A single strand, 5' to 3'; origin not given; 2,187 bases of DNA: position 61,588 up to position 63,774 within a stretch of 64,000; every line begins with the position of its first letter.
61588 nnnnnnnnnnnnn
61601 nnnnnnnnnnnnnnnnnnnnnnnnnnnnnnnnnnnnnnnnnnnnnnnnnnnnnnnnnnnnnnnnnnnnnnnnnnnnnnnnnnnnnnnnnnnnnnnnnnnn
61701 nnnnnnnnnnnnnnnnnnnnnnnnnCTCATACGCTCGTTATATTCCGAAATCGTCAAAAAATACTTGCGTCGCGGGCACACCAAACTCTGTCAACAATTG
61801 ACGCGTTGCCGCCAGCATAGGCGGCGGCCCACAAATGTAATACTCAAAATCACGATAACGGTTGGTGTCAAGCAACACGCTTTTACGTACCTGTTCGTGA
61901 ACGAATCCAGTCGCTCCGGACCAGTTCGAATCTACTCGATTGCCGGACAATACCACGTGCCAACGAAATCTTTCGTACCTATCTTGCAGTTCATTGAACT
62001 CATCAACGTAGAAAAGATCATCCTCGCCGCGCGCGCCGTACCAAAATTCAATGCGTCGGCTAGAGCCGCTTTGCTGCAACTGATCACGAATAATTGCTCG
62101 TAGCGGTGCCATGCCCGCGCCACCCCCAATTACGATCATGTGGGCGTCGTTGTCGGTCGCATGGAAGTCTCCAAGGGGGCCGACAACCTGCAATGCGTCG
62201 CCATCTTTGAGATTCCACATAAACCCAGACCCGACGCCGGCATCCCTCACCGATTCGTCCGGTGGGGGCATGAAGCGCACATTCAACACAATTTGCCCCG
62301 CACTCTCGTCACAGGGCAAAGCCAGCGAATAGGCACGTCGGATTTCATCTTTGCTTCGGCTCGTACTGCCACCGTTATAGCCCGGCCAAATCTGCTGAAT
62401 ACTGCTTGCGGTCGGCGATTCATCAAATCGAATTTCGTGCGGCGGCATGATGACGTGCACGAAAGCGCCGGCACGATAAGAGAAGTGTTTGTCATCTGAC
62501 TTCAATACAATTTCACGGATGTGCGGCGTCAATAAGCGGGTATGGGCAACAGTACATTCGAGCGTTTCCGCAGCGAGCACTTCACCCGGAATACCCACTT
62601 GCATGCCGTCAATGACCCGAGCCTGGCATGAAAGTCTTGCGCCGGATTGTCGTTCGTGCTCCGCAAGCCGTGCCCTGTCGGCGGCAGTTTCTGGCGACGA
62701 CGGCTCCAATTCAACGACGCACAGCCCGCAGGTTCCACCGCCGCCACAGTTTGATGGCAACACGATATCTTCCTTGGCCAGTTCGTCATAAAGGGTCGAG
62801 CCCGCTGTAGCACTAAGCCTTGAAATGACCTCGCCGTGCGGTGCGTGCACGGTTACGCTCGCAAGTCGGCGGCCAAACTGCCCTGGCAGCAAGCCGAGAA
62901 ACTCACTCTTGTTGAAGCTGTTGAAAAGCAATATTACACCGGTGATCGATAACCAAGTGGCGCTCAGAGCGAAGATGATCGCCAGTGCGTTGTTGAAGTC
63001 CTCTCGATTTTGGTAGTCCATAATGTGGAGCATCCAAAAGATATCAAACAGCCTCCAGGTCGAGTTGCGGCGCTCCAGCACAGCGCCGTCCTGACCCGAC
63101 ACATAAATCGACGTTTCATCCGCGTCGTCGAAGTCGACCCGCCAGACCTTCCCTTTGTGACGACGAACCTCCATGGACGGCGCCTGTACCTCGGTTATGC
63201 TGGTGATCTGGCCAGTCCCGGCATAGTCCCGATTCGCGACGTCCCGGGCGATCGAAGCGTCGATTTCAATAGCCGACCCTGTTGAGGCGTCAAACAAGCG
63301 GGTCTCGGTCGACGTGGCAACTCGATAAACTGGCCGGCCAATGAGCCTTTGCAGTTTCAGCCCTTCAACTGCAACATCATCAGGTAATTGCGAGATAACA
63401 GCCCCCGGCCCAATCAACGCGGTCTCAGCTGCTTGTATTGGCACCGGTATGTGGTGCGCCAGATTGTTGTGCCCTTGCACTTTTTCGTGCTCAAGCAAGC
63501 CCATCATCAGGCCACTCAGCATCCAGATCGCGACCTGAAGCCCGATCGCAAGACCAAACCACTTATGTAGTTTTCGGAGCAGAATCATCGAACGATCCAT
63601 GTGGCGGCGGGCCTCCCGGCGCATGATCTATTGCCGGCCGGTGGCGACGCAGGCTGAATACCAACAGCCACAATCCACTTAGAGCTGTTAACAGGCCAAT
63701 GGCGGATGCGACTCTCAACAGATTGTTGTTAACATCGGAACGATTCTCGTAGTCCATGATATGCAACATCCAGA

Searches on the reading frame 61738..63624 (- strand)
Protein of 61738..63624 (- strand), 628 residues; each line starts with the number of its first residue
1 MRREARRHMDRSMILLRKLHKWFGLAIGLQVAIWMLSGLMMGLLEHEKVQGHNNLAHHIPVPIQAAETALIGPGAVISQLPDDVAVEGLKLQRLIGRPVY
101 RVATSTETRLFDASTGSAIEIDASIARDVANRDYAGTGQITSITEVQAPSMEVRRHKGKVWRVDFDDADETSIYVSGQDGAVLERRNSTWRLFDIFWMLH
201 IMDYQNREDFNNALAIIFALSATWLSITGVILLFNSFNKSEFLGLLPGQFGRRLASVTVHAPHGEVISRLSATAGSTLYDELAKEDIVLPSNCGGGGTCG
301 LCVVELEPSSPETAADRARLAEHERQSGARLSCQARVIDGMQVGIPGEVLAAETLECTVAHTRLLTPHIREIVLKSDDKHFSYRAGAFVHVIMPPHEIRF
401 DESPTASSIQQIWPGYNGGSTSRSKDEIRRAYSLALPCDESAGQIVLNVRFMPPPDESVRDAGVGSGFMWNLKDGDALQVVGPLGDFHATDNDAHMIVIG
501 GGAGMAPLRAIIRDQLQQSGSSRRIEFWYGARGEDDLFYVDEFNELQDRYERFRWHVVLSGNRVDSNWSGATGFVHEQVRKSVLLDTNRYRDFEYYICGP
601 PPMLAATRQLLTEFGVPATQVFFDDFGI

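Call 63: search_protein_families(library=ncbifam, proteins=[window:61738-63624:-], max_evalue=1e-10)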
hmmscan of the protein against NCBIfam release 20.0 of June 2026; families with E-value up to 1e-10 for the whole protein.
window:61738-63624:- (628 aa): 18 families
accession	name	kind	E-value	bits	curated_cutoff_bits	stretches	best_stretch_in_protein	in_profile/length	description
TIGR01941.1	nqrF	equivalog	3e-93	312.9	295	1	270-627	44-404/405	NADH:ubiquinone reductase (Na(+)-transporting) subunit F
NF040810.1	BenC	equivalog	2.5e-31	109.1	430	1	462-626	173-330/333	benzoate 1,2-dioxygenase electron transfer component BenC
NF008822.0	PRK11872.1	equivalog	1.3e-27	96.7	402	1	275-626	22-335/341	anthranilate 1,2-dioxygenase electron transfer component AntC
NF045803.1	MethMoxFADbindMmoC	equivalog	1.5e-24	86.4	500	1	427-626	154-340/343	aromatic/alkene monooxygenase hydroxylase FAD-binding subunit MmoC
NF058606.1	GlBtMonoRdsGbcB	equivalog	6.9e-24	84.4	500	1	465-627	88-248/362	glycine betaine monooxygenase reductase subunit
NF005963.0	PRK08051.1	equivalog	2.4e-22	79.4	230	1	470-626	79-230/233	NAD(P)H-flavin reductase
TIGR02160.1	PA_CoA_Oxy5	hypoth_equivalog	6e-22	77.9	420.8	1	426-627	48-242/352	1,2-phenylacetyl-CoA epoxidase subunit PaaE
NF009805.0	PRK13289.1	equivalog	6.4e-20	71.4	432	1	428-627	202-393/399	NO-inducible flavohemoprotein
NF007964.0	PRK10684.1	equivalog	4.2e-17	62.1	383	1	423-626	48-237/333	NADH oxidoreductase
NF052252.1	flav_redu_LuxG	exception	2.2e-15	56.5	340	1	474-626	82-229/232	flavin mononucleotide reductase LuxG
NF006220.0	PRK08345.1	subfamily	1.3e-14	54.1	395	1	459-622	77-247/294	cytochrome-c3 hydrogenase subunit gamma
NF000796.0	PRK00054.1-1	equivalog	2.6e-14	53.1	224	1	459-614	57-192/254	dihydroorotate dehydrogenase electron transfer subunit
NF004317.0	PRK05713.1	equivalog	1.1e-13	51.2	338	0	269-388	10-124/312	iron-sulfur-binding ferredoxin reductase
TIGR03224.1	benzo_boxA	equivalog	1.1e-12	47.6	459.2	1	419-547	188-323/411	benzoyl-CoA 2,3-epoxidase subunit BoxA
NF040830.1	sulfhyd_ShyC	equivalog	2.9e-12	46.3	600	1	459-606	72-225/288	NAD(P)-dependent hydrogenase/sulfhydrogenase 2 subunit gamma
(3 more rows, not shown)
